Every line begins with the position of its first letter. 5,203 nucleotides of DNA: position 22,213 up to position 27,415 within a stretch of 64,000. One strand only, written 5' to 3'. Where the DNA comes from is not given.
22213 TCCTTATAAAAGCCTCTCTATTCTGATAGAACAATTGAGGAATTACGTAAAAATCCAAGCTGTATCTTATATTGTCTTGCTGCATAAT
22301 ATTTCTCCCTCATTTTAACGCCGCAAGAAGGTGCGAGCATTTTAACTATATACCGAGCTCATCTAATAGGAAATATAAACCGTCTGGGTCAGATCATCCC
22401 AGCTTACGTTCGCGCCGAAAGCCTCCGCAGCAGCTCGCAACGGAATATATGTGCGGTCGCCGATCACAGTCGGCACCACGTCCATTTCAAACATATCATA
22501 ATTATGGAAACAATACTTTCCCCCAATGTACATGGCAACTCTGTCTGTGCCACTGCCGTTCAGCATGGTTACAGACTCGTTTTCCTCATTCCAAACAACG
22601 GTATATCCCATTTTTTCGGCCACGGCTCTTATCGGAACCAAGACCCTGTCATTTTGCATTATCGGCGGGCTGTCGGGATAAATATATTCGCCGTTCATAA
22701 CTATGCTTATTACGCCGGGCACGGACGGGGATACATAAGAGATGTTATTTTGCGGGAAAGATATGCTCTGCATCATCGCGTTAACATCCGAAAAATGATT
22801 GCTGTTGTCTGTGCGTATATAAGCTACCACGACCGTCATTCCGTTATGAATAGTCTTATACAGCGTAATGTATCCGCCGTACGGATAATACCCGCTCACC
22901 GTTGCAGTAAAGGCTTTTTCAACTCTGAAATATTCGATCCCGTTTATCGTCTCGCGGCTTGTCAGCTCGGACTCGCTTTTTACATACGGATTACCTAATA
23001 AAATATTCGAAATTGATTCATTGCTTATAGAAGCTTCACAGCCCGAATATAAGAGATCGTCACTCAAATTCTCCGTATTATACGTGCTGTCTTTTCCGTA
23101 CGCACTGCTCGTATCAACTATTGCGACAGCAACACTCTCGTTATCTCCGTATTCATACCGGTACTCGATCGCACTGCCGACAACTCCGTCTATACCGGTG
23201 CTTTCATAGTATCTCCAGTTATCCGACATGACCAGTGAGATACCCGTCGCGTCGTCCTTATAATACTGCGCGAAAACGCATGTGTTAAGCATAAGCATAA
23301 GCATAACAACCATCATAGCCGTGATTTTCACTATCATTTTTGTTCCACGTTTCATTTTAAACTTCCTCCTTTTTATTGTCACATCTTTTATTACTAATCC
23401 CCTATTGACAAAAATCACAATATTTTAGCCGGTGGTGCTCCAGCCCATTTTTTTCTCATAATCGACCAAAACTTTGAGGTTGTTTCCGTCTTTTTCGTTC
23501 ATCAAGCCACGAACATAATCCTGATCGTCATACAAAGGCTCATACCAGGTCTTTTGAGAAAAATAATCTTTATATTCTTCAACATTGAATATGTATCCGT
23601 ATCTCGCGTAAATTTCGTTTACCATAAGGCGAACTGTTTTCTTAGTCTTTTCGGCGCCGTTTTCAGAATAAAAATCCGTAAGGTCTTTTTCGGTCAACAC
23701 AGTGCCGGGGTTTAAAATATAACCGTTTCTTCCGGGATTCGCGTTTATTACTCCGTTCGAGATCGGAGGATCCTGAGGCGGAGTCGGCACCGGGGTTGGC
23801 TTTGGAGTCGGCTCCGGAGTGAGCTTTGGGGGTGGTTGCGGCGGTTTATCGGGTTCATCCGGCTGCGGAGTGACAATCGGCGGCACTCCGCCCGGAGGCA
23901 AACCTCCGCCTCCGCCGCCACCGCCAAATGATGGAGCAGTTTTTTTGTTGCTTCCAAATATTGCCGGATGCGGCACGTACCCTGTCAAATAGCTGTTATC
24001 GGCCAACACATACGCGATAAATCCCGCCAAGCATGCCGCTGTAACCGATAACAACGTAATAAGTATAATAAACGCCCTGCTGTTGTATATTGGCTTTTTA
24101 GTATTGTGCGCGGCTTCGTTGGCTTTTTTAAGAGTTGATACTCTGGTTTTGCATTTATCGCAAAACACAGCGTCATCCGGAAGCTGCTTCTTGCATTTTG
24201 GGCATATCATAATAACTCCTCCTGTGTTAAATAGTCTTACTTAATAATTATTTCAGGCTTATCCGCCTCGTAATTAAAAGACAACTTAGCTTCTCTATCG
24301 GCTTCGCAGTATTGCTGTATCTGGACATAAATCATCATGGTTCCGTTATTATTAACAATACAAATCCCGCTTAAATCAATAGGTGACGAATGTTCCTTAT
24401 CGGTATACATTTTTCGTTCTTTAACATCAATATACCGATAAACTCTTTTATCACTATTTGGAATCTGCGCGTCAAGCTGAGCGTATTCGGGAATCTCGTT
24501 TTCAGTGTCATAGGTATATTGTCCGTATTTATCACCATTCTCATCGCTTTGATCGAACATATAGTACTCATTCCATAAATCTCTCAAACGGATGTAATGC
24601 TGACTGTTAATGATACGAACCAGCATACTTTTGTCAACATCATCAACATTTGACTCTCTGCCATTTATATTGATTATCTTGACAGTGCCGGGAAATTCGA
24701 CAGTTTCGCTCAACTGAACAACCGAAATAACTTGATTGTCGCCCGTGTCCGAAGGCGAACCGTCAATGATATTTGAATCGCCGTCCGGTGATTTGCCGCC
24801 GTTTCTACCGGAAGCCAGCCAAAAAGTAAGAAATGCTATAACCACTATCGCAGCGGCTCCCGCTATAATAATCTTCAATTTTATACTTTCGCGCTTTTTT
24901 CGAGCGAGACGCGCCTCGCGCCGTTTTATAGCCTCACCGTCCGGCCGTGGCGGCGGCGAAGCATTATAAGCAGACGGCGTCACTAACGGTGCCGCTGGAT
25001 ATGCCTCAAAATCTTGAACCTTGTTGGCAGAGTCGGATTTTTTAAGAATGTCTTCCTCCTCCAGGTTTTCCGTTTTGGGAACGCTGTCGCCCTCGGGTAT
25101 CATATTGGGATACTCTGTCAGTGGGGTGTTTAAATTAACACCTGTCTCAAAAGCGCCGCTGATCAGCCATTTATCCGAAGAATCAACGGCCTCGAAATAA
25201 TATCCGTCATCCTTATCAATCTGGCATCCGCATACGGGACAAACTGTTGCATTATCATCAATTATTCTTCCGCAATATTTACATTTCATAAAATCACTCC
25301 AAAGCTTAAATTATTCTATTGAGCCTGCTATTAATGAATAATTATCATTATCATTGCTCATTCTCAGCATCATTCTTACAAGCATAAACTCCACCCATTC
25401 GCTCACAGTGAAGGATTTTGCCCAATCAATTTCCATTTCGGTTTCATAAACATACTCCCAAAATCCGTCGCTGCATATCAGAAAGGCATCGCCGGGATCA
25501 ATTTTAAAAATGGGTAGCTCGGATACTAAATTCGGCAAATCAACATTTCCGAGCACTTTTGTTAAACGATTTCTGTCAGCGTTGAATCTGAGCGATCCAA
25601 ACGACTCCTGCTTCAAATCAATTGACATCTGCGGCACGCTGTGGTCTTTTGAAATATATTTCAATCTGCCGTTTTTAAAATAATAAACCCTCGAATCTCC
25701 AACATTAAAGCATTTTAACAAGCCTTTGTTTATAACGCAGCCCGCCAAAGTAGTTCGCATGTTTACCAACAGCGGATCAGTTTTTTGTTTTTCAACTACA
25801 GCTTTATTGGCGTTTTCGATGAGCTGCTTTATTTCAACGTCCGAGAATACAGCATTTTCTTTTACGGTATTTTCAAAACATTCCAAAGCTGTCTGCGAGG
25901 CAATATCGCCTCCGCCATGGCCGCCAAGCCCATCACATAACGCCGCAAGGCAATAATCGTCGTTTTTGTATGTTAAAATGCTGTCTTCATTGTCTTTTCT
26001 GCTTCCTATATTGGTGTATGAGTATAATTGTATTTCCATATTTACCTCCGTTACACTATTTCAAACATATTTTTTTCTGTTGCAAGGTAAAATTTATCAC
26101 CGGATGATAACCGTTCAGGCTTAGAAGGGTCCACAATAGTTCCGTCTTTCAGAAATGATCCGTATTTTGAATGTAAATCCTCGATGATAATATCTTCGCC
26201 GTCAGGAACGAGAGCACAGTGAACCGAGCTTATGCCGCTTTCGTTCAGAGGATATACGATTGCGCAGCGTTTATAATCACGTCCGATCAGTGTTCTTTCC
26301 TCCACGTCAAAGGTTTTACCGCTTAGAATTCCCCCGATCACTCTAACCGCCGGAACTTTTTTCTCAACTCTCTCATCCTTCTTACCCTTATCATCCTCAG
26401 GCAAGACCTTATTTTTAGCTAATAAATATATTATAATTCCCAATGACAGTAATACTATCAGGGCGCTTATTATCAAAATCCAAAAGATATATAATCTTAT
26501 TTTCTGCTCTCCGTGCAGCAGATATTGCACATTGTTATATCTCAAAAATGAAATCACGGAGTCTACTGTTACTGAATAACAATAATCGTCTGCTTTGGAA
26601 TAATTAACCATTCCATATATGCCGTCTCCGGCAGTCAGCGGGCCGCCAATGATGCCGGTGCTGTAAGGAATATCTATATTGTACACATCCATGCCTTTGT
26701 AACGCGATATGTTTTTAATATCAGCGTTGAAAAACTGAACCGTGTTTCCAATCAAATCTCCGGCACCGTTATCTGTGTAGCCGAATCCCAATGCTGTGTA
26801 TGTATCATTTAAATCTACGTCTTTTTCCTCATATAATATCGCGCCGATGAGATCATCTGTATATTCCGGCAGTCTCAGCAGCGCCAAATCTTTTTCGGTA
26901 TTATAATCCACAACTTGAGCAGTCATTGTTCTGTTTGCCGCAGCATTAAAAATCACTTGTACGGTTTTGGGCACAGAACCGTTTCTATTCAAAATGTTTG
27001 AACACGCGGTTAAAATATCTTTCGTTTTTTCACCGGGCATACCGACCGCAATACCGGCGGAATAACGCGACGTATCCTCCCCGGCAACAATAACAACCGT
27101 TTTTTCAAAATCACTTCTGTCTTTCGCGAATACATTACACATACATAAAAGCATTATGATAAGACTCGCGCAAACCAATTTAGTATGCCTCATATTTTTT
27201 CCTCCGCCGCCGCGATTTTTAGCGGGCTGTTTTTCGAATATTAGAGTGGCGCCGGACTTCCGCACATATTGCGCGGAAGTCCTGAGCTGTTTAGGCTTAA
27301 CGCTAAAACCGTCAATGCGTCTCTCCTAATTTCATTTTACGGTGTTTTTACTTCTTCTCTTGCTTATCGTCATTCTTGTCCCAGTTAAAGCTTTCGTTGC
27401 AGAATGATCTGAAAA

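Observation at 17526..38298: About 20-kb single-strand cluster saturated with Ser/Thr phospho-signalling modules (3 kinases, 3 PP2C, 4 FHA, 8 zinc ribbons) fused to envelope-facing domains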

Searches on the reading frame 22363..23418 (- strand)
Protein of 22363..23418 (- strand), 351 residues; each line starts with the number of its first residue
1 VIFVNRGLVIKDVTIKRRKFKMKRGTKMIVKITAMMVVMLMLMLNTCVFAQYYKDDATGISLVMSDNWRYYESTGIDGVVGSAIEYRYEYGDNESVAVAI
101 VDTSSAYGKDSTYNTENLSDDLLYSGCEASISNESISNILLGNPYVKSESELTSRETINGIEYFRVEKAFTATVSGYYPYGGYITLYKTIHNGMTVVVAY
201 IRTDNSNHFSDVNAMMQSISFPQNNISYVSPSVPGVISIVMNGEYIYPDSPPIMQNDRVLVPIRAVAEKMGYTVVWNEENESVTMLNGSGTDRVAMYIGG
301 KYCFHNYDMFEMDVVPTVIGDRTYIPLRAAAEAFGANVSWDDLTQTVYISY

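Call 3: search_protein_families(library=pfam, proteins=[window:22363-23418:-], max_evalue=0.01)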
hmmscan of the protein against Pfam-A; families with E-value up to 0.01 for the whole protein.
window:22363-23418:- (351 aa): 1 family
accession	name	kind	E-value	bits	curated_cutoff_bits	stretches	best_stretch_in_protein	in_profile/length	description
PF07833.16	Cu_amine_oxidN1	-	2e-31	108.6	24.2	1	240-349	1-108/108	Copper amine oxidase N-terminal domain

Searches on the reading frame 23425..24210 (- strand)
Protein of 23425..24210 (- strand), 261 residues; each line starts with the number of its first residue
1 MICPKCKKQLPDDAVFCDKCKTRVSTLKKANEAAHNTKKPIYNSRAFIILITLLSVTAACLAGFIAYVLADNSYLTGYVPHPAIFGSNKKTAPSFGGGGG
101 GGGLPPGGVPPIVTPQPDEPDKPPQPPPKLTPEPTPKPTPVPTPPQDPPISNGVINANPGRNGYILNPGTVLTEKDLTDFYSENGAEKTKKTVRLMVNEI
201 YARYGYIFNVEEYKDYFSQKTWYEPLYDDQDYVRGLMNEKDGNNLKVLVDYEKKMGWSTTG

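Call 3: search_protein_families(library=pfam, proteins=[window:23425-24210:-], max_evalue=0.01)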
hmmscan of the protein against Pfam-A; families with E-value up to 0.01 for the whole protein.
window:23425-24210:- (261 aa): 3 families
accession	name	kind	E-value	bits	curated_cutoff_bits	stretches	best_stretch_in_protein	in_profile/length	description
PF13308.11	YARHG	-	1.5e-13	50.9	27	1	185-252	18-84/85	YARHG domain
PF12773.13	DZR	-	9.2e-05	23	27.3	1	3-25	1-23/45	Double zinc ribbon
PF13240.11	Zn_Ribbon_1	-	0.00023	21.3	25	1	3-20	2-19/23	zinc-ribbon domain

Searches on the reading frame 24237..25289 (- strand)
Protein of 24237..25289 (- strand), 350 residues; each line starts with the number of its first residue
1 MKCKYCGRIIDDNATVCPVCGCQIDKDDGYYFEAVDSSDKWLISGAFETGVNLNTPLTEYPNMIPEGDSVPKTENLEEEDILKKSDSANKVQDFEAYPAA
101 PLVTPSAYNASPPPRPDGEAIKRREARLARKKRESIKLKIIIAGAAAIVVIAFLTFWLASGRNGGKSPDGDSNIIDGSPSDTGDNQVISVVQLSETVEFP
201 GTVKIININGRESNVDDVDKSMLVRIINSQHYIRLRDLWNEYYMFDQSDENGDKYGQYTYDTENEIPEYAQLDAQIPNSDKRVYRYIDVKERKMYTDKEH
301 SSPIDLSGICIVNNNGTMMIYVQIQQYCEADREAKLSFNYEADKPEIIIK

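Call 3: search_protein_families(library=pfam, proteins=[window:24237-25289:-], max_evalue=0.01)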
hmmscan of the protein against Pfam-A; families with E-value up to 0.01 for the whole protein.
window:24237-25289:- (350 aa): 1 family
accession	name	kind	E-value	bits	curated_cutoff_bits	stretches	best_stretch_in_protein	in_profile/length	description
PF13240.11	Zn_Ribbon_1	-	0.00037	20.6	25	1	2-22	1-21/23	zinc-ribbon domain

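Call 27: search_protein_families(library=ncbifam, proteins=[window:24237-25289:-], max_evalue=0.001)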
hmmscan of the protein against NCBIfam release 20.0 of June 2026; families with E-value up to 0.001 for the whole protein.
window:24237-25289:- (350 aa): 0 families

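Call 68: search_protein_families(library=pfam, proteins=[window:24237-25289:-], max_evalue=5)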
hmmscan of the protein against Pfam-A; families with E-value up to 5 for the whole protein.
window:24237-25289:- (350 aa): 8 families
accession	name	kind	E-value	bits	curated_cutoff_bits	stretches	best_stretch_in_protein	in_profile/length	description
PF13240.11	Zn_Ribbon_1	-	0.00037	20.6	25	1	2-22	1-21/23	zinc-ribbon domain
PF08271.17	Zn_Ribbon_TF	-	0.014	15.4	29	1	1-28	1-33/43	TFIIB zinc-binding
PF13248.11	Zn_ribbon_3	-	0.078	12.9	27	1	2-21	4-23/26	zinc-ribbon domain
PF12773.13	DZR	-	0.1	13.2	27.3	1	2-21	26-45/45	Double zinc ribbon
PF11233.13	DUF3035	-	0.13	12.9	23.2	1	93-122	13-42/141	Protein of unknown function (DUF3035)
PF09716.15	ETRAMP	-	0.22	12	29.1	1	102-157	18-71/81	Malarial early transcribed membrane protein (ETRAMP)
PF21349.2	RUBY_RBDX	-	0.61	10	26.5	1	2-23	2-25/30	Rubrerythrin, rubredoxin-like domain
PF24460.1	DUF7575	-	1.2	9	28.5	1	13-27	2-16/28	Domain of unknown function (DUF7575)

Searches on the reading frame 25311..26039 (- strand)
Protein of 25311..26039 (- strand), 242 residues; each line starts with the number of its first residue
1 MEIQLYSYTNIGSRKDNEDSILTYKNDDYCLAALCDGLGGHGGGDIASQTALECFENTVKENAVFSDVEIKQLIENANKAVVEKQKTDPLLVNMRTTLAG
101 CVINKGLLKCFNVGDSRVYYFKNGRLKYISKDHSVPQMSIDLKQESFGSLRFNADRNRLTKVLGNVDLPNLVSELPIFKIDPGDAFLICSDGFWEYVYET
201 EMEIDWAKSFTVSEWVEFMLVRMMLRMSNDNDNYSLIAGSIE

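Call 3: search_protein_families(library=pfam, proteins=[window:25311-26039:-], max_evalue=0.01)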
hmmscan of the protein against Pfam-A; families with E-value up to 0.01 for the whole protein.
window:25311-26039:- (242 aa): 2 families
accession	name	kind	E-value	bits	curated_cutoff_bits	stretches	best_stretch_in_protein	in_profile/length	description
PF13672.11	PP2C_2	-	1.4e-15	57.8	24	1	10-206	5-184/209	Protein phosphatase 2C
PF00481.26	PP2C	-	9.8e-06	25.9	20.3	1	24-135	22-142/255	Protein phosphatase 2C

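Call 26: search_protein_families(library=padloc, proteins=[window:25311-26039:-], max_evalue=0.001)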
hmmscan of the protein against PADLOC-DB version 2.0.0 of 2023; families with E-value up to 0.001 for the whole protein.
window:25311-26039:- (242 aa): 2 families
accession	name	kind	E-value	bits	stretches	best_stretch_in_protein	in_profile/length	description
PDLC04518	PDC-M21C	-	1.4e-10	38.8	1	1-195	1-188/243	-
PDLC04519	PDC-M21C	-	0.00018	19.1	1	12-197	12-185/224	-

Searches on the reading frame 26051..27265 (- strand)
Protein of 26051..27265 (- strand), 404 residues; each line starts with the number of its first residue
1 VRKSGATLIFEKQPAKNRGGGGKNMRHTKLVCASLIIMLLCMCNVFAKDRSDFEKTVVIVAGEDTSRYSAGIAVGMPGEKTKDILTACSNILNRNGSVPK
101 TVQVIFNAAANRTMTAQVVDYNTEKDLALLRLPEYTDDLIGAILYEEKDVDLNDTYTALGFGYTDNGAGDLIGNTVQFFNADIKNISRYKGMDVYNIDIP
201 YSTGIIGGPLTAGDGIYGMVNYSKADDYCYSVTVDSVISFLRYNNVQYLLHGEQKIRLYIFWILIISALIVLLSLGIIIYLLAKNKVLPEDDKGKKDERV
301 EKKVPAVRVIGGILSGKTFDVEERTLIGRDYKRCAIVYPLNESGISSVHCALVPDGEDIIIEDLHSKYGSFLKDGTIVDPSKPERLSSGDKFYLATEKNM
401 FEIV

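Call 3: search_protein_families(library=pfam, proteins=[window:26051-27265:-], max_evalue=0.01)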
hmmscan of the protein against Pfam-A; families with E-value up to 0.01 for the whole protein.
window:26051-27265:- (404 aa): 4 families
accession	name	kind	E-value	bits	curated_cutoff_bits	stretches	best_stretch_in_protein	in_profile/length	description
PF00498.31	FHA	-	2.4e-11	44.3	20.7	1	325-394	1-66/67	FHA domain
PF13365.12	Trypsin_2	-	2.5e-07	32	27.6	1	83-214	11-138/144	Trypsin-like peptidase domain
PF16697.10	Yop-YscD_cpl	-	1.9e-05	25.2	33.2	1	308-377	1-68/94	Inner membrane component of T3SS, cytoplasmic domain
PF07672.19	MFS_Mycoplasma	-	2.5e-05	24.3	24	1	245-309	51-116/297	Mycoplasma MFS transporter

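Call 26: search_protein_families(library=padloc, proteins=[window:26051-27265:-], max_evalue=0.001)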
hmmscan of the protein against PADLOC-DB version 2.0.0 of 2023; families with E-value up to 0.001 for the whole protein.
window:26051-27265:- (404 aa): 3 families
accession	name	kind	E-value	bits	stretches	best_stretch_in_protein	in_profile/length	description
PDLC02960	RT-Protease_XI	-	6.6e-07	26.6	1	84-238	360-501/506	single gene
PDLC02959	RT-Protease_XI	-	8.4e-07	26.3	1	51-223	334-489/510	single gene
PDLC02159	Avs1b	-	0.00034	16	1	82-248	28-191/1924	-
